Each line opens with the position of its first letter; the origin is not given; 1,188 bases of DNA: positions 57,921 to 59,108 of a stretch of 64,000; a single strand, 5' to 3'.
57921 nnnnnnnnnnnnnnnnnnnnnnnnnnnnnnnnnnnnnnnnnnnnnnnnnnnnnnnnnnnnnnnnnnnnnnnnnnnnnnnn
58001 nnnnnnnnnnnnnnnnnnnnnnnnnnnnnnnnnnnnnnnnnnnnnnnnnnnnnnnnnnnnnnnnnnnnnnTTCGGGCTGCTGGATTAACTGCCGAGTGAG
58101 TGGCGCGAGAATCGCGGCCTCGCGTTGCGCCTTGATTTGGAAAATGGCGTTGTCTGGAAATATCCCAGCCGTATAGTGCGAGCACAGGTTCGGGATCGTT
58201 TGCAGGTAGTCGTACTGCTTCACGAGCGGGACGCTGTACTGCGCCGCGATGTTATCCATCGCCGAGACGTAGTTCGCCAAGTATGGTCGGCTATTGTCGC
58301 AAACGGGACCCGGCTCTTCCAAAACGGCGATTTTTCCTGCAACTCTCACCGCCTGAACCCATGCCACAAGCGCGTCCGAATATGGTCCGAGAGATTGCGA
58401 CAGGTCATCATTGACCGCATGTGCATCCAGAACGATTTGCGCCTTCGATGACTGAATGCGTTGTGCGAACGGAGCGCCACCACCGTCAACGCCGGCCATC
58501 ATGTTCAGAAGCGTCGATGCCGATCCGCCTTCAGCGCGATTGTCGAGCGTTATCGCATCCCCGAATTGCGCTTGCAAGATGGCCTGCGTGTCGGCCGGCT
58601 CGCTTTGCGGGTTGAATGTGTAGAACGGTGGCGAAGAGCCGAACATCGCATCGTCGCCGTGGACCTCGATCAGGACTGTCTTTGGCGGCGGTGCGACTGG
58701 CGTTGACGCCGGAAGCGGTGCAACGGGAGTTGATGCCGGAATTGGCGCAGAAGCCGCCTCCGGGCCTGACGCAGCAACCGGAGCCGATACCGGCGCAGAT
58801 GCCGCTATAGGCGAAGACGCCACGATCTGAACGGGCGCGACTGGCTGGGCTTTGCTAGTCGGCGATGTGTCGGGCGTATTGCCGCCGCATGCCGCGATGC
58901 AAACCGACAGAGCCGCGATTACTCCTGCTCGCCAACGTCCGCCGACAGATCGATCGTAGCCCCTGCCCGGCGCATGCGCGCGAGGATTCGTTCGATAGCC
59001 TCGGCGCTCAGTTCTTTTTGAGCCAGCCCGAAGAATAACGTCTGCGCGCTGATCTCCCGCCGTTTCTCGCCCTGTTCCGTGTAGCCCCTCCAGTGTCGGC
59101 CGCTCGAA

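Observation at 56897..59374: Minus-strand cargo island: HTH regulator, two paralogous SGNH-like lipoproteins (one degenerate, with no canonical start) and a small ORF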

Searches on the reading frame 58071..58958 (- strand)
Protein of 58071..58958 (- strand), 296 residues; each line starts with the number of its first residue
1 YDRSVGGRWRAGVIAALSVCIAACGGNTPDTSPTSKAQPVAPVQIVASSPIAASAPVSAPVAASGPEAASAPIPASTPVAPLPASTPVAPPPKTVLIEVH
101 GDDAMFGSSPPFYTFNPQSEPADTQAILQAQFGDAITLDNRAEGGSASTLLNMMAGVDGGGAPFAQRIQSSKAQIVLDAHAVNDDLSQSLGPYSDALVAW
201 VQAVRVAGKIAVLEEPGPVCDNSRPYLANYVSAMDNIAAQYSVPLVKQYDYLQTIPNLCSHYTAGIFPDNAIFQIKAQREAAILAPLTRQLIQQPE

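Call 5: search_protein_families(library=pfam, proteins=[window:58071-58958:-], max_evalue=1)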
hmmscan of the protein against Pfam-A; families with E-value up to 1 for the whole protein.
window:58071-58958:- (296 aa): 1 family
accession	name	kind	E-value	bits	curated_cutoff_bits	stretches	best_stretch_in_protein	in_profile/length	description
PF13472.12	Lipase_GDSL_2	-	0.016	16.2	32.9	1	118-257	17-158/178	GDSL-like Lipase/Acylhydrolase family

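Call 35: search_protein_families(library=phrogs, proteins=[window:58071-58958:-], max_evalue=0.01)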
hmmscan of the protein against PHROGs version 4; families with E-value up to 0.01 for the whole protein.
window:58071-58958:- (296 aa): 1 family
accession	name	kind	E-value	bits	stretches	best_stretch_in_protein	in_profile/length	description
phrog_8011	-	unknown function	6.7e-22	78.6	1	108-287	111-306/573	-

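Call 36: search_protein_families(library=ncbifam, proteins=[window:58071-58958:-], max_evalue=0.1)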
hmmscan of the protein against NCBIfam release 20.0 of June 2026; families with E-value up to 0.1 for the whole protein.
window:58071-58958:- (296 aa): 1 family
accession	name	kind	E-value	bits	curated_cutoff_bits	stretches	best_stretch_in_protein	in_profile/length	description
NF041861.1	YtfR_transport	equivalog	0.025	13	850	1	168-222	113-170/492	galactofuranose ABC transporter, ATP-binding protein YtfR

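Call 58: predict_structure(alignment_id=A5)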
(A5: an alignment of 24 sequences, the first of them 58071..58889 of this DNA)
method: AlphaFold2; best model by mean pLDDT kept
length: 273 residues; sequences in the alignment: 24
mean_pLDDT: 83.0   pTM: 0.72
mean pLDDT of the five models: 83.0, 80.5, 79.6, 79.3, 77.3
residues with pLDDT >= 90: 153; 70-90: 46; 50-70: 58; < 50: 16
segments of 3 or more residues with pLDDT < 50: 21-23, 85-87
pLDDT, mean of each block of 10 residues (from residue 1): 49 54 51 56 61 68 79 91 53 76 97 92 85 92 97 94 89 98 98 93 95 98 97 95 90 97 97 74
secondary structure, 60 per line:
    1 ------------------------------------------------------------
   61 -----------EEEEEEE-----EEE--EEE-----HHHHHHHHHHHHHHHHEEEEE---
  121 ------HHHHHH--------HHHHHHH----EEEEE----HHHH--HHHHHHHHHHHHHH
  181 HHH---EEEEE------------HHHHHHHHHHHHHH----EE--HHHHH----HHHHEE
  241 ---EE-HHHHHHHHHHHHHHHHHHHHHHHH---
elements in order: E72-78 E84-86 E89-91 H97-112 E113-117 H127-132 H141-147 E152-156 H161-164 H167-183 E187-191 H204-217 H226-230 H235-238 H247-270
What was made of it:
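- On SGNH/GDSL hydrolase (gene B): AF2 pLDDT 83, above 90 over most of residues 100-270 (call 58).
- The fold is confidently modelled (call 58).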

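Call 60: fold_search(model_id=the predicted structure, library=pdb)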
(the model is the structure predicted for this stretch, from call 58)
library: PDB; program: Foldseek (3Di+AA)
matches with E <= 10: 1702; with E <= 0.001: 96
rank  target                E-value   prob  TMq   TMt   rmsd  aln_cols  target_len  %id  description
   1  9hi5_B                3.6e-08  1.00  0.49  0.60   4.6       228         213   13  Structure of scaffold FI6-focused design_02 (released 2025-12-03)
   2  9otv_A                4.6e-08  1.00  0.54  0.77   4.1       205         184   21  Truncated putative polyesterase from Chloracidobacterium thermophilum (released 2026-04-08)
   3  4rw0_A                4.6e-08  1.00  0.54  0.77   4.4       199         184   13  Crystal structure of a member of the lipolytic protein G-D-S-L family from Veillonella parvula DSM 2008 (released 2015-01-28)
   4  9hi4_D                7.1e-08  1.00  0.50  0.63   4.1       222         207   13  Structure of FI6-focused design_03 scaffold in complex with FI6-Fab (released 2025-12-03)
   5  4ppy_A                7.1e-08  1.00  0.50  0.63   4.1       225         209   12  Crystal structure of a putative acylhydrolase (BF3764) from Bacteroides fragilis NCTC 9343 at 2.00 A resolution (released 2014-04-02)
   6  5tid                  8.1e-08  1.00  0.50  0.74   4.3       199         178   17  X-ray structure of acyl-CoA thioesterase I, TesA, mutant M141L/Y145K/L146K at pH 5 in complex with octanoic acid (released 2017-04-26)
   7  9hi5_C                8.6e-08  1.00  0.48  0.62   4.1       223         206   13  Structure of scaffold FI6-focused design_02 (released 2025-12-03)
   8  5tif                  9.7e-08  1.00  0.51  0.74   4.3       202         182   17  x-ray structure of acyl-CoA thioesterase I, TesA, triple mutant M141L/Y145K/L146K in complex with octanoic acid (released 2017-04-26)
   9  4iyj_B                9.7e-08  1.00  0.49  0.63   3.9       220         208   11  Crystal structure of a putative acylhydrolase (BACUNI_03406) from Bacteroides uniformis ATCC 8492 at 1.37 A resolution (released 2013-03-06)
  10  9hi4_C                1.1e-07  1.00  0.48  0.61   4.2       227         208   13  Structure of FI6-focused design_03 scaffold in complex with FI6-Fab (released 2025-12-03)
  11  1u8u                  1.2e-07  1.00  0.53  0.77   3.9       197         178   17  E. coli Thioesterase I/Protease I/Lysophospholiase L1 in complexed with octanoic acid (released 2005-04-05)
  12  4iyj_A                1.2e-07  1.00  0.48  0.61   3.8       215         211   11  Crystal structure of a putative acylhydrolase (BACUNI_03406) from Bacteroides uniformis ATCC 8492 at 1.37 A resolution (released 2013-03-06)
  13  5tie                  1.2e-07  1.00  0.53  0.76   4.0       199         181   17  x-ray structure of acyl-CoA thioesterase I, TesA, mutant M141L/Y145K/L146K at pH 7.5 in complex with octanoic acid (released 2017-04-26)
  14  9hi6_A                1.2e-07  1.00  0.48  0.58   4.3       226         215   12  Structure of scaffold FI6-focused design_04 in complex with FI6-Fab (released 2025-12-03)
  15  6lfc_D                1.9e-07  1.00  0.51  0.74   4.0       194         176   16  E. coli Thioesterase I mutant DG (released 2020-07-15)
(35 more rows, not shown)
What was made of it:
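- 58068..58889 (-): Mature gene B: linker plus SGNH-fold domain with GDD (Ser to Asp) and AGIFPD (Asp to Ala, His to Phe). Block II Gly and block III Asn are kept. AF2 pLDDT 83; TesA/GDSL matches with TM (target) 0.75-0.79 (calls 58, 60). phrog_8011 (call 35).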
